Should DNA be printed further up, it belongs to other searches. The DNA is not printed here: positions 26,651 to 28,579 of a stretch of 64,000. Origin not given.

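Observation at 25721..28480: Rrf2-controlled heme-copper oxidoreductase with an Asp-x3-Asp active site and no CuA: candidate non-canonical NO reductase or new HCO chemistry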

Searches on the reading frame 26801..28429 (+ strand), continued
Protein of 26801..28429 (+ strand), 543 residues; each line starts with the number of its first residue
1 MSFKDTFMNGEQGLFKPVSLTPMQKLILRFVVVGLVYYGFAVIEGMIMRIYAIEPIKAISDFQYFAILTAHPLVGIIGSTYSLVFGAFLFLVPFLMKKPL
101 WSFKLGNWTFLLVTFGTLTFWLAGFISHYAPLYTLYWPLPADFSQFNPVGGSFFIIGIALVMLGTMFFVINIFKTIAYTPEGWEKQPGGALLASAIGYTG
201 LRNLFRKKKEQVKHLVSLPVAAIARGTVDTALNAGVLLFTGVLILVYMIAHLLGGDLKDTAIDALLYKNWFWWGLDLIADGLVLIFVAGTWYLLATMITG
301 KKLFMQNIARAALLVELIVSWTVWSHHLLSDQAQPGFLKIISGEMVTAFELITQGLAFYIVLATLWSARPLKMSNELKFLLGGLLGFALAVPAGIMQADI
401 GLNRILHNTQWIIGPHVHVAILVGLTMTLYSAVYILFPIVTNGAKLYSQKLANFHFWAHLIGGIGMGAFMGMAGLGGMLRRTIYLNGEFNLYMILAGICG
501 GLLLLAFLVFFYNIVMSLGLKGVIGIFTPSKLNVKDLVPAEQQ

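Call 57: predict_structure(alignment_id=A3)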
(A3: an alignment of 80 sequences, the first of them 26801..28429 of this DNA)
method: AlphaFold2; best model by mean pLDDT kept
length: 543 residues; sequences in the alignment: 80
mean_pLDDT: 84.5   pTM: 0.88
mean pLDDT of the five models: 84.5, 84.0, 82.3, 81.5, 80.6
residues with pLDDT >= 90: 203; 70-90: 276; 50-70: 61; < 50: 3
segments of 3 or more residues with pLDDT < 50: 541-543
pLDDT, mean of each block of 10 residues (from residue 1): 86 82 94 95 90 78 83 90 92 87 95 96 88 72 82 92 94 84 67 82 84 82 84 88 88 86 81 73 68 91 87 81 64 68 74 87 94 95 92 69 57 72 92 92 90 98 93 83 82 93 97 93 91 77 42
secondary structure, 60 per line:
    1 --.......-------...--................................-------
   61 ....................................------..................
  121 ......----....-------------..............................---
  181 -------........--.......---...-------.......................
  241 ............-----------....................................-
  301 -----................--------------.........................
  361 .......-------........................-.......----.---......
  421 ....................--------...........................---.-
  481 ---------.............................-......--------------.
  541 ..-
elements in order: H3-9 H22-53 H61-96 H103-126 H131-134 H148-177 H188-195 H198-204 H218-252 H264-299 H306-321 H336-367 H375-398 H400-406 H415-440 H449-475 H490-518 H520-525

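Call 60: fold_search(model_id=the predicted structure, library=pdb)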
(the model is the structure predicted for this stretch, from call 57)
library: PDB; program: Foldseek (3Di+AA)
matches with E <= 10: 593; with E <= 0.001: 82
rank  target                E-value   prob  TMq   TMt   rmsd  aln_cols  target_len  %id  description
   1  7qhm_D                6.8e-15  1.00  0.75  0.71   4.2       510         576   20  Cytochrome bcc-aa3 supercomplex (respiratory supercomplex III2/IV2) from Corynebacterium glutamicum (stigmatellin and  (released 2022-05-18)
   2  7qho_D                2.3e-14  1.00  0.77  0.73   3.9       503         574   20  Cytochrome bcc-aa3 supercomplex (respiratory supercomplex III2/IV2) from Corynebacterium glutamicum (as isolated) (released 2022-05-18)
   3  9gy6_F                1.1e-13  1.00  0.77  0.76   4.3       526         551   21  Mycobacterial cytochrome bc1:aa3 with inhibitor (released 2025-04-09)
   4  2y69_A                1.3e-13  1.00  0.77  0.82   6.2       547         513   18  Bovine heart cytochrome c oxidase re-refined with molecular oxygen (released 2011-02-23)
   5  8ugh_4A               1.5e-13  1.00  0.76  0.80   6.3       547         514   19  In-situ structure of typeA supercomplex with lipids in respiratory chain (composite) (released 2024-06-19)
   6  1ar1_A                1.5e-13  1.00  0.73  0.75   6.3       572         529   16  Structure at 2.7 Angstrom Resolution of the Paracoccus Denitrificans two-subunit Cytochrome C Oxidase Complexed with a (released 1998-02-11)
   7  8qqk_A                1.6e-13  1.00  0.75  0.63   4.9       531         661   19  Cryo-EM structure of E. coli cytochrome bo3 quinol oxidase assembled in peptidiscs (released 2024-04-24)
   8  7vuw_N                1.6e-13  1.00  0.78  0.82   5.7       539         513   18  Bovine heart cytochrome c oxidase in the cyanide-bound fully oxidized state at 50 K (released 2022-11-16)
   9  6adq_F                1.6e-13  1.00  0.77  0.75   4.0       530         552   20  Respiratory Complex CIII2CIV2SOD2 from Mycobacterium smegmatis (released 2018-11-14)
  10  3om3_A                1.9e-13  1.00  0.75  0.76   5.3       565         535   16  Catalytic core subunits (I and II) of cytochrome C oxidase from Rhodobacter sphaeroides with K362M mutation in the red (released 2011-02-02)
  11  6hwh_Q                2.3e-13  1.00  0.77  0.76   3.1       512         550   22  Structure of a functional obligate respiratory supercomplex from Mycobacterium smegmatis (released 2018-11-07)
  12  9buh_Ak               2.5e-13  1.00  0.75  0.79   5.0       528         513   19  Cryo-EM structure of respiratory supercomplex I III IV (released 2025-05-21)
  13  7cub_A                2.6e-13  1.00  0.76  0.63   4.0       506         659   19  2.55-Angstrom Cryo-EM structure of Cytochrome bo3 from Escherichia coli in Native Membrane (released 2021-08-25)
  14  2gsm_A                2.7e-13  1.00  0.74  0.75   5.0       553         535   16  Catalytic Core (Subunits I and II) of Cytochrome c oxidase from Rhodobacter sphaeroides (released 2006-10-10)
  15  7q21_D                2.8e-13  1.00  0.77  0.73   3.9       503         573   21  III2-IV2 respiratory supercomplex from Corynebacterium glutamicum (released 2022-02-02)
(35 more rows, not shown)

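Call 61: search_protein_families(library=pfam, proteins=[L052:3668-4873:-, L071:2755-3297:-, L071:3313-4005:-, L007:7765-8412:-, L025:13008-13373:-, L081:7714-8271:+, L081:5576-5995:+], max_evalue=0.001)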
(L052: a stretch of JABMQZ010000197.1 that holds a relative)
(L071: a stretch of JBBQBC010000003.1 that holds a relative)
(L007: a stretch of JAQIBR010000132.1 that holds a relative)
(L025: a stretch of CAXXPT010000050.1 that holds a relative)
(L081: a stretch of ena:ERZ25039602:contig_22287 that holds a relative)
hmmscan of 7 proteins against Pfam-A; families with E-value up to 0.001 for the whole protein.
L052:3668-4873:- (401 aa): 2 families
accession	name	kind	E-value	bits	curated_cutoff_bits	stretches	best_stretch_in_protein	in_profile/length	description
PF13596.12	PAS_10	-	6.4e-29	101.2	22.1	1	279-381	3-105/106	PAS domain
PF01814.28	Hemerythrin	-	6.3e-08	33.6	25.3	1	92-220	3-126/127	Hemerythrin HHE cation binding domain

L071:2755-3297:- (180 aa): 1 family
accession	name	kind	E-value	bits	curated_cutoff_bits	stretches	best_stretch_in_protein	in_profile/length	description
PF01814.28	Hemerythrin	-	1.1e-21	78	25.3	1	3-135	2-127/127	Hemerythrin HHE cation binding domain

L071:3313-4005:- (230 aa): 2 families
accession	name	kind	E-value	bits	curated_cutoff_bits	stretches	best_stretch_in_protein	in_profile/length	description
PF04405.19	ScdA_N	-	7.3e-21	74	32.5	1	7-58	4-55/56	Domain of Unknown function (DUF542)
PF01814.28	Hemerythrin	-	2.4e-14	54.3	25.3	1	84-225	8-127/127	Hemerythrin HHE cation binding domain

L007:7765-8412:- (215 aa): 1 family
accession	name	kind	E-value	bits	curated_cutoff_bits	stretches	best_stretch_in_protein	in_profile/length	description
PF20046.4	DUF6448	-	1.6e-59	200.5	27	1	50-196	1-147/147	Family of unknown function (DUF6448)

L025:13008-13373:- (121 aa): 3 families
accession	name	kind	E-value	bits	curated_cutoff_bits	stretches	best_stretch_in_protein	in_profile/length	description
PF07883.17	Cupin_2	-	1.2e-12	47.8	27.2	1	33-99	3-69/70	Cupin domain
PF02311.25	AraC_binding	-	0.00076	19.7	21.1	1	37-114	12-89/135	AraC-like ligand binding domain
PF00190.28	Cupin_1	-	0.00087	19.3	22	0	30-107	35-121/151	Cupin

L081:7714-8271:+ (186 aa): 1 family
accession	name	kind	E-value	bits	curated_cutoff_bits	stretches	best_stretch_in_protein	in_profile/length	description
PF01814.28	Hemerythrin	-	3.3e-18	66.8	25.3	1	5-140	2-126/127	Hemerythrin HHE cation binding domain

L081:5576-5995:+ (140 aa): 0 families

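Call 63: list_cluster_members(proteins=[P0116, P0108, P0351, P0354, P0395, P0293, P0060, P0367, P0348, P0001])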
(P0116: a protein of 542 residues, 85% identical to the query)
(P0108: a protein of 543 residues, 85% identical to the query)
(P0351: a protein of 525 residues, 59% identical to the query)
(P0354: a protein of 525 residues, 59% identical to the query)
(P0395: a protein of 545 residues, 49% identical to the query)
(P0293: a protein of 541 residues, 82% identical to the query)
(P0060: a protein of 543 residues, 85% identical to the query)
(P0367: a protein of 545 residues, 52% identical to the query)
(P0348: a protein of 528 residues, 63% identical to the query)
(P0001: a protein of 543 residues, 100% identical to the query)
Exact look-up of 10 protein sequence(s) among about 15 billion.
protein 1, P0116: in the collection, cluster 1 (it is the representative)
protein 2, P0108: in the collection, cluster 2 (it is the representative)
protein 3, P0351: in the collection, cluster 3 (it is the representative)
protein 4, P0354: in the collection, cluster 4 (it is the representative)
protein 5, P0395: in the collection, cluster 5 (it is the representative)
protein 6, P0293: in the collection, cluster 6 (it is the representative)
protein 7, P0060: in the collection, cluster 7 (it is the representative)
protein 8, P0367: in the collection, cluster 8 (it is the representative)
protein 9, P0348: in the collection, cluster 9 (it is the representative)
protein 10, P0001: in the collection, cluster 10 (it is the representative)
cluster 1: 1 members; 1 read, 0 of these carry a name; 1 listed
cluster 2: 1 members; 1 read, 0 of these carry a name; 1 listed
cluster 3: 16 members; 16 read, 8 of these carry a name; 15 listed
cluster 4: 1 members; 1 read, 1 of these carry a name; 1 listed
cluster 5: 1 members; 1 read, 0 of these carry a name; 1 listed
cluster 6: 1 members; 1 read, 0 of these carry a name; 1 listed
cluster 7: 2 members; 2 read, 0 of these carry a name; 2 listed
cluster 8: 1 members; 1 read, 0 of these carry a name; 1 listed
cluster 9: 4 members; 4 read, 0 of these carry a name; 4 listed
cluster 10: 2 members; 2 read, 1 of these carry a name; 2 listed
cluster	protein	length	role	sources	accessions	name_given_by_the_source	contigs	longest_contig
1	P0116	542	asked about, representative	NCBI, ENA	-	-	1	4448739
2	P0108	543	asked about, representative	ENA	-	-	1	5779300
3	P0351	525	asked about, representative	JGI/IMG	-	-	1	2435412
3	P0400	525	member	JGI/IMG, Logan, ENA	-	cytochrome c oxidase subunit 1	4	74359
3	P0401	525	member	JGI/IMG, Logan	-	cytochrome c oxidase subunit 1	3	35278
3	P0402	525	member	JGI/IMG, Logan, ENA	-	cytochrome c oxidase subunit 1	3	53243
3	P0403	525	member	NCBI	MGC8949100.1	MAG: cbb3-type cytochrome c oxidase subunit I [Thermoprotei archaeon]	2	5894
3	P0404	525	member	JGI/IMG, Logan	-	cytochrome c oxidase subunit 1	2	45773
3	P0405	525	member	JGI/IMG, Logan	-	cytochrome c oxidase subunit 1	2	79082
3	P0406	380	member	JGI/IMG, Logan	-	cytochrome c oxidase subunit 1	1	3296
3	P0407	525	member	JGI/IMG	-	cytochrome c oxidase subunit 1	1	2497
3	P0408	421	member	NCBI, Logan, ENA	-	-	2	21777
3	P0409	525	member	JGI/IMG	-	-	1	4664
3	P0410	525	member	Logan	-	-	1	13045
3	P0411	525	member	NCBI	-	-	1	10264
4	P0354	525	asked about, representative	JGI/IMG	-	cytochrome c oxidase subunit 1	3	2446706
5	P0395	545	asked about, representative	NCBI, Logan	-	-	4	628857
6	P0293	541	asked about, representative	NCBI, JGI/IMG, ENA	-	-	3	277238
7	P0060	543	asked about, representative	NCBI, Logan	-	-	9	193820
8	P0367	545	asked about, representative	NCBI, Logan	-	-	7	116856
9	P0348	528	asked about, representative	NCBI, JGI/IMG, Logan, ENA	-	-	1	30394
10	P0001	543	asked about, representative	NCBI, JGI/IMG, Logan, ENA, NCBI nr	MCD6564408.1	MAG: cbb3-type cytochrome c oxidase subunit I [Bacteroidales bacterium] | cbb3-type cytochrome c oxidase subunit I [Bacteroidales bacterium]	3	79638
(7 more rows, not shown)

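Call 64: search_dna_similar(query=window:26801-28429:+, collection=plasmids, mode=protein, max_evalue=1e-10, max_rows=15)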
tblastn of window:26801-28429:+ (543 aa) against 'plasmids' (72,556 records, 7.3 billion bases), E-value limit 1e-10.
No match.

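Call 79: search_protein_families(library=pfam, alignment_id=A5, max_evalue=0.00001)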
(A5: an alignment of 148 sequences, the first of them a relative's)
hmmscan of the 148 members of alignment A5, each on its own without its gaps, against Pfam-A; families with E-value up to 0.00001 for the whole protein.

A. member 1, L004:7848-8492:- (215 aa): 1 family
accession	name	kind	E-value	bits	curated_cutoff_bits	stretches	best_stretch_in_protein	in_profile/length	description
PF20046.4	DUF6448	-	5.8e-59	198.7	27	1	51-197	1-147/147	Family of unknown function (DUF6448)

B. families by the number of members that match (of 148 scanned): 113 families (the first 25 are shown)
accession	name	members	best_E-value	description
PF01814.28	Hemerythrin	10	8.9e-21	Hemerythrin HHE cation binding domain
PF13596.12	PAS_10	6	2.8e-31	PAS domain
PF00027.35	cNMP_binding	4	1.5e-22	Cyclic nucleotide-binding domain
PF13545.12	HTH_Crp_2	4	4e-16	Crp-like helix-turn-helix domain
PF18962.6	Por_Secre_tail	4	5.5e-16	Secretion system C-terminal sorting domain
PF04542.20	Sigma70_r2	4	8.4e-15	Sigma-70 region 2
PF20046.4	DUF6448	3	1.6e-59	Family of unknown function (DUF6448)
PF00440.29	TetR_N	3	6.1e-14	Bacterial regulatory proteins, tetR family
PF08281.18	Sigma70_r4_2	3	9.7e-12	Sigma-70, region 4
PF01507.26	PAPS_reduct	2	3.3e-55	Phosphoadenosine phosphosulfate reductase domain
PF14903.11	WG_beta_rep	2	4.8e-51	WG containing repeat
PF02321.23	OEP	2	2.6e-43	Outer membrane efflux protein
PF13635.12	DUF4143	2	1.1e-41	Domain of unknown function (DUF4143)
PF04389.22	Peptidase_M28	2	1.5e-33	Peptidase family M28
PF13173.12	AAA_14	2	1.2e-31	AAA domain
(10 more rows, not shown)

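Call 85: find_encoding_contigs(protein=P0354, flank=5000, max_places=1)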
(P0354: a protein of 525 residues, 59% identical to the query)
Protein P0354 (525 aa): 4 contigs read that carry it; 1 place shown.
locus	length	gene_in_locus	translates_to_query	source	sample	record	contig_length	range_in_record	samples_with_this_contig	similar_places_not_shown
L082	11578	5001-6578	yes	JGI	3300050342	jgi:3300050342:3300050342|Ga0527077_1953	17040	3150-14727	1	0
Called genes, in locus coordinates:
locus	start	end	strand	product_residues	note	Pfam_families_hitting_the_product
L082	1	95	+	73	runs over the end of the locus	PF12838:Fer4_7 (faint), PF12797:Fer4_2 (weak), PF12837:Fer4_6 (weak), PF13237:Fer4_10, PF00037:Fer4 (weak), PF14697:Fer4_21, PF13187:Fer4_9 (weak), PF00037:Fer4 (weak), +4 more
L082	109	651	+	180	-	PF01814:Hemerythrin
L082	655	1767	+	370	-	PF01321:Creatinase_N, PF00557:Peptidase_M24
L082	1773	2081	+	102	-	PF01883:FeS_assembly_P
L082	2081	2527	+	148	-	PF06240:COXG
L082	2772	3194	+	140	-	-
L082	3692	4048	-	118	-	PF13412:HTH_24 (faint), PF04967:HTH_10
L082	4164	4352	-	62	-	-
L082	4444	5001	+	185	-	-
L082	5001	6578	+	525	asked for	PF00115:COX1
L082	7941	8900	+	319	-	PF02593:DUF166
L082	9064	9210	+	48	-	-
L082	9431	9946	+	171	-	PF08714:Fae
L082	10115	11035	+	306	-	PF00296:Bac_luciferase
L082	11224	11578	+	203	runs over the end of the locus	PF00117:GATase, PF07685:GATase_3 (weak), PF07722:Peptidase_C26 (faint)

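Call 86: find_encoding_contigs(protein=P0373, flank=5000, max_places=1)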
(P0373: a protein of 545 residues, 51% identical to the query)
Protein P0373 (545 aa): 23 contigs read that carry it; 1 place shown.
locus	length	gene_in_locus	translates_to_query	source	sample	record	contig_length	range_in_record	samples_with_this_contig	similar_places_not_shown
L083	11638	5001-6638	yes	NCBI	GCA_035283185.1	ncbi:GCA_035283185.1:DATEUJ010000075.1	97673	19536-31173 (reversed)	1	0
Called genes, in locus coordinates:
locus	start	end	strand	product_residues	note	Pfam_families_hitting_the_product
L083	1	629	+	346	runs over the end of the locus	PF03595:SLAC1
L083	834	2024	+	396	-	PF07730:HisKA_3, PF13581:HATPase_c_2 (weak), PF02518:HATPase_c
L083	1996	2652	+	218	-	PF00072:Response_reg, PF08281:Sigma70_r4_2, PF00196:GerE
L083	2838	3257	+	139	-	PF00072:Response_reg (weak)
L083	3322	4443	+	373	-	PF01321:Creatinase_N, PF00557:Peptidase_M24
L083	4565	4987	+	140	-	-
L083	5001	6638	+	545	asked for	PF00115:COX1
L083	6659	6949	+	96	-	-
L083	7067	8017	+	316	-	PF01545:Cation_efflux, PF16916:ZT_dimer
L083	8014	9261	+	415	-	PF06925:MGDG_synth, PF00534:Glycos_transf_1 (weak), PF04101:Glyco_tran_28_C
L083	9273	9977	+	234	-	PF00027:cNMP_binding, PF13545:HTH_Crp_2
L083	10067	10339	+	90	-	PF12838:Fer4_7 (weak), PF12797:Fer4_2, PF00037:Fer4, PF12837:Fer4_6, PF13237:Fer4_10, PF14697:Fer4_21 (weak), PF12800:Fer4_4 (weak), PF12838:Fer4_7, +4 more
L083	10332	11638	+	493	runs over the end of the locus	PF05239:PRC (faint), PF04972:BON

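Call 87: find_encoding_contigs(protein=P0395, flank=5000, max_places=1)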
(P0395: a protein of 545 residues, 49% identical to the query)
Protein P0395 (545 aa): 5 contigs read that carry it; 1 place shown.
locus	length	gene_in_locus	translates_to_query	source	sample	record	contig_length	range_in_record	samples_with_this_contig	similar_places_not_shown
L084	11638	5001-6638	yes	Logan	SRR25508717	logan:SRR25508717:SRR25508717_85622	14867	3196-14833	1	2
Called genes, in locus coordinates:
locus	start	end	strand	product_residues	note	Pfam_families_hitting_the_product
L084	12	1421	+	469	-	PF00282:Pyridoxal_deC, PF00266:Aminotran_5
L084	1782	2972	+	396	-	PF01321:Creatinase_N, PF00557:Peptidase_M24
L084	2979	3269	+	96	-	-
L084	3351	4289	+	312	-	PF01545:Cation_efflux, PF16916:ZT_dimer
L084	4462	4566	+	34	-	-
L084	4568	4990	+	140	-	-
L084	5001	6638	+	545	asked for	PF00115:COX1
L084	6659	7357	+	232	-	PF01694:Rhomboid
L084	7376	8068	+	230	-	PF00027:cNMP_binding, PF13545:HTH_Crp_2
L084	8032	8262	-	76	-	-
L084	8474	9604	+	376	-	PF02163:Peptidase_M50, PF00571:CBS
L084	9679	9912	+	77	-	PF00689:Cation_ATPase_C (weak)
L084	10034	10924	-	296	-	PF04434:SWIM (weak)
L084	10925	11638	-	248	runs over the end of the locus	?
